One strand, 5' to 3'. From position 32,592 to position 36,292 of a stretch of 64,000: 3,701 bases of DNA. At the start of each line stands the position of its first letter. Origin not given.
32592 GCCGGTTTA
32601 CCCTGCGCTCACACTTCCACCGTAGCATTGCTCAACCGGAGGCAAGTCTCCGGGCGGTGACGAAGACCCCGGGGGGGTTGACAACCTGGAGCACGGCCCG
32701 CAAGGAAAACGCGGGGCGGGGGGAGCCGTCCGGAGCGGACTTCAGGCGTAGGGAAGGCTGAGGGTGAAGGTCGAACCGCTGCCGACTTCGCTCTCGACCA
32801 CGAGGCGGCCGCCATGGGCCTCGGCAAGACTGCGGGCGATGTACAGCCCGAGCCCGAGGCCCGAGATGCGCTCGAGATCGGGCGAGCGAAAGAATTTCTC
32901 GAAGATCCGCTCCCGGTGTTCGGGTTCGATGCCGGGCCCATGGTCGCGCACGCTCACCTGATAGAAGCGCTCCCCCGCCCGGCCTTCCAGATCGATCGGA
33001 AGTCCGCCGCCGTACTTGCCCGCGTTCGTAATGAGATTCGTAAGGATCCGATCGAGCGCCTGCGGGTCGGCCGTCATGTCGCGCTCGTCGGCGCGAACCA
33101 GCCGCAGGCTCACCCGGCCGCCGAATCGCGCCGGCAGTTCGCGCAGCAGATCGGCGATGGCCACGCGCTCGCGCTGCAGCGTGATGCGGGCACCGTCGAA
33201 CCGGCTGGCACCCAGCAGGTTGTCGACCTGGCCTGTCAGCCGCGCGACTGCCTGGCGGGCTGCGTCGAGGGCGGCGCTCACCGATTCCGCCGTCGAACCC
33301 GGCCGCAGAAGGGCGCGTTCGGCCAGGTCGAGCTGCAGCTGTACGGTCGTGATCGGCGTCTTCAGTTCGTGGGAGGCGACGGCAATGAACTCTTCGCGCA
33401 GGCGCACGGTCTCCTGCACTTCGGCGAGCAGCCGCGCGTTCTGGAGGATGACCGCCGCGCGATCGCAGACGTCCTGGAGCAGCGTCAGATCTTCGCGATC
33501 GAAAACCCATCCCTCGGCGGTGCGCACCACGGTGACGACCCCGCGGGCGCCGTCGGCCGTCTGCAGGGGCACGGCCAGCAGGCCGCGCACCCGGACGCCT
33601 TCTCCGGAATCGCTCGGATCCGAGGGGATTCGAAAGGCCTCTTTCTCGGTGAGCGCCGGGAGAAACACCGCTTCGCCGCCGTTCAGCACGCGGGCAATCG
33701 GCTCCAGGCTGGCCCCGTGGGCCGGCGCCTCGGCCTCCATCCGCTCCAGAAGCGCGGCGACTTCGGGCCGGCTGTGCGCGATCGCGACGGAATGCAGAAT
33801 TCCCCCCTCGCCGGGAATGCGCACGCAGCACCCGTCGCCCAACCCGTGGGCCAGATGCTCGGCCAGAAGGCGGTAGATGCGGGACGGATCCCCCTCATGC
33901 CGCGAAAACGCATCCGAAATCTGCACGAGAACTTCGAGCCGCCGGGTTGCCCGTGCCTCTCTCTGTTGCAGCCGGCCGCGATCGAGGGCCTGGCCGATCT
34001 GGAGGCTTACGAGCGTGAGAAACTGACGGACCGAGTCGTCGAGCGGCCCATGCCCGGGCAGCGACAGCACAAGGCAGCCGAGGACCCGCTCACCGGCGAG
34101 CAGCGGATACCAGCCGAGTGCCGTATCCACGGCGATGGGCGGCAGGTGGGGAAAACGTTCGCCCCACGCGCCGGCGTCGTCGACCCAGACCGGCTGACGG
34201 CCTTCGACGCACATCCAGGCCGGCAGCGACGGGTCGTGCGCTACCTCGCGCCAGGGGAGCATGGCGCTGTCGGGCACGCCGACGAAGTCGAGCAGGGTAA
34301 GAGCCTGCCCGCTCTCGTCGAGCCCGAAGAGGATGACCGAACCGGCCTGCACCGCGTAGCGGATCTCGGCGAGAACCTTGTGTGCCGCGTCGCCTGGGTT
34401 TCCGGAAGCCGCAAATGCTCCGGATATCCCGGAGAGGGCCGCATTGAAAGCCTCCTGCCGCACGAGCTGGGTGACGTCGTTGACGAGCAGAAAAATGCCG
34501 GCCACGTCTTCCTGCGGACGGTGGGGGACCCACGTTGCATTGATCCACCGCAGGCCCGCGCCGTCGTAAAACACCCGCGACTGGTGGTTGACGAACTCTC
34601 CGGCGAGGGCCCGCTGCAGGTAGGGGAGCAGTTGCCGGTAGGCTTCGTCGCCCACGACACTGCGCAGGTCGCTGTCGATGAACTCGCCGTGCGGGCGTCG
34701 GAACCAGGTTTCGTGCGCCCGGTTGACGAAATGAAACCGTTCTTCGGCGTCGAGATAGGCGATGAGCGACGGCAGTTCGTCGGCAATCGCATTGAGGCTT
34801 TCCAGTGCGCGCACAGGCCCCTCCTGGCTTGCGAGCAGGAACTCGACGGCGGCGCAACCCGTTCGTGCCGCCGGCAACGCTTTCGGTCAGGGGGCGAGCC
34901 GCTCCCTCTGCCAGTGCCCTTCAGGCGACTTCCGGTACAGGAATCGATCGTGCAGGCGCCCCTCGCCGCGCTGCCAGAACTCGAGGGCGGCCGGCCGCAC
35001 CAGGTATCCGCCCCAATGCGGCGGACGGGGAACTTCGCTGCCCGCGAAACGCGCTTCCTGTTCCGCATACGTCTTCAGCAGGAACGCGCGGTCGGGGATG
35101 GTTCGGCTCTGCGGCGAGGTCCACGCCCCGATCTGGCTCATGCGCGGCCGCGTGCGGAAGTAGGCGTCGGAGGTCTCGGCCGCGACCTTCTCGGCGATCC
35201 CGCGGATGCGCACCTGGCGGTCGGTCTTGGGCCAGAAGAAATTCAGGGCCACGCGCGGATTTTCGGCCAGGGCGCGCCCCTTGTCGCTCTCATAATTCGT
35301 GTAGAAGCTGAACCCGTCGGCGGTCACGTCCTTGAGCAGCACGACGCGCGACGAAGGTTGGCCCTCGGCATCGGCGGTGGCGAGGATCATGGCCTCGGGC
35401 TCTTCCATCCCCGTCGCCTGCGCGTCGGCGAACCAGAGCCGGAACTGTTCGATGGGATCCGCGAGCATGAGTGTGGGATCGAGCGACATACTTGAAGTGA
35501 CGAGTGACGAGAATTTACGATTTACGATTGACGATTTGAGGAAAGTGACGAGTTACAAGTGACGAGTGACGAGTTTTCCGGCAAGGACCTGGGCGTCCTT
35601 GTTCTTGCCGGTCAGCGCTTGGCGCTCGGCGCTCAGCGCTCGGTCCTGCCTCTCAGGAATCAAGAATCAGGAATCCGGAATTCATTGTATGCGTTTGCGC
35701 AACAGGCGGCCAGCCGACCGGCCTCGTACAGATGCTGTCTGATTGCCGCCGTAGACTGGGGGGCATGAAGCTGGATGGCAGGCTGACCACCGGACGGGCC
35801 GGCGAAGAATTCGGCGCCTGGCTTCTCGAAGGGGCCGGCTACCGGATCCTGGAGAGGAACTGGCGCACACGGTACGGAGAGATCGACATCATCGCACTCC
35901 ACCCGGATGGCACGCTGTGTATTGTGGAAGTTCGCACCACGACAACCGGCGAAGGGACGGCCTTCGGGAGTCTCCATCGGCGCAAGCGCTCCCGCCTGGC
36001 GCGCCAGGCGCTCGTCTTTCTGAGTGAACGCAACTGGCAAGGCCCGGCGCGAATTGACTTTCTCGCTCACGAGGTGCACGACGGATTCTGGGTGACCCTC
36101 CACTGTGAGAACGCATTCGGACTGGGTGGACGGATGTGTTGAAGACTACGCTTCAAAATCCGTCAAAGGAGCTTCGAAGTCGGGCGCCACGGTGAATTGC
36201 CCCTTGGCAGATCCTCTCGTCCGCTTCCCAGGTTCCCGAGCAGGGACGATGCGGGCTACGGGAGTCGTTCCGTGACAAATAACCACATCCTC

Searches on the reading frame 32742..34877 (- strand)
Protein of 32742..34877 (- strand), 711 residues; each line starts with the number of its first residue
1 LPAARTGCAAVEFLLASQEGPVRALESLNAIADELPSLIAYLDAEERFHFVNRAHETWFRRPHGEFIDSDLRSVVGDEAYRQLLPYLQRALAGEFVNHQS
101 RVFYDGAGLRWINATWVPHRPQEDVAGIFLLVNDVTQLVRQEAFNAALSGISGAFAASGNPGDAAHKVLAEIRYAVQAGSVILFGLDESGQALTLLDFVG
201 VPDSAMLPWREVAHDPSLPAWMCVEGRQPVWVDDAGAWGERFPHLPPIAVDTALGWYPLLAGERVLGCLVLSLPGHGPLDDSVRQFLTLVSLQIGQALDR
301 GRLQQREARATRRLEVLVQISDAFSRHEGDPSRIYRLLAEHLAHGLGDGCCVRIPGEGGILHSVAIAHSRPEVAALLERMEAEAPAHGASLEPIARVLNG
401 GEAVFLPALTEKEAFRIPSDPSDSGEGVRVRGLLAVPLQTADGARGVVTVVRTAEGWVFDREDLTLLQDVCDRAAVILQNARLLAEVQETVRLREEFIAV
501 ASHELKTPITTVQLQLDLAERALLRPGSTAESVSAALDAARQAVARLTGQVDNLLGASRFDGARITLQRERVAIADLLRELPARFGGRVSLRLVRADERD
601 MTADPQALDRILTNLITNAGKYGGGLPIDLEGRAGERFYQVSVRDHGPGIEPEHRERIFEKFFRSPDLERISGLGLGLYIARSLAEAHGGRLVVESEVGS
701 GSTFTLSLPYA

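Call 28: search_protein_families(library=pfam, proteins=[window:32742-34877:-], max_evalue=0.001)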
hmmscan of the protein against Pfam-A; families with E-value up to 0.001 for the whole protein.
window:32742-34877:- (711 aa): 6 families
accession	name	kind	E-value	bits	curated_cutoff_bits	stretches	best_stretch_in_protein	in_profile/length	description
PF02518.31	HATPase_c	-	4.2e-25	88.8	26.4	1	604-710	2-109/111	Histidine kinase-, DNA gyrase B-, and HSP90-like ATPase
PF01590.32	GAF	-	7e-16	59.4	22.4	2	330-477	1-132/133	GAF domain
PF13185.12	GAF_2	-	1.9e-15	57.7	28.6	2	176-299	20-136/136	GAF domain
PF08448.16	PAS_4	-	2e-15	57.4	23.1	1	33-139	2-109/110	PAS fold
PF13492.12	GAF_3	-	3.8e-11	44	27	1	396-480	48-129/129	GAF domain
PF00512.31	HisKA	-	7.5e-11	42.4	26.9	1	494-561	2-64/66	His Kinase A (phospho-acceptor) domain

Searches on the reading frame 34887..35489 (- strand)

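Call 28: search_protein_families(library=pfam, proteins=[window:34887-35489:-], max_evalue=0.001)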
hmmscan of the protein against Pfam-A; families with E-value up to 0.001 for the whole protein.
window:34887-35489:- (200 aa): 3 families
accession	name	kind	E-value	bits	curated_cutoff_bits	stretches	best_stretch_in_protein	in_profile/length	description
PF01243.27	PNPOx_N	-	3.6e-28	98.8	28.1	1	22-143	3-115/120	Pyridoxamine 5'-phosphate oxidase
PF10590.14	PNP_phzG_C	-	8.5e-18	64.4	27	1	159-200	1-42/42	Pyridoxine 5'-phosphate oxidase C-terminal dimerisation region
PF12766.13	Pyridox_oxase_2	-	8.4e-08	33.2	26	1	28-99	18-96/100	Pyridoxamine 5'-phosphate oxidase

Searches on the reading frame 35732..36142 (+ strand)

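Call 52: search_protein_families(library=pfam, proteins=[window:35732-36142:+], max_evalue=0.001)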
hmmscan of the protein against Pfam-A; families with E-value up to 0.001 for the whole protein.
window:35732-36142:+ (136 aa): 2 families
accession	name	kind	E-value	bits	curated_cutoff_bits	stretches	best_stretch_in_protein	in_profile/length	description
PF02021.23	UPF0102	-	1.1e-19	71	23.6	1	24-111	1-78/80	Uncharacterised protein family UPF0102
PF08378.17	NERD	-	4.9e-06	27.5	22.1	1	21-83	2-66/111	Nuclease-related domain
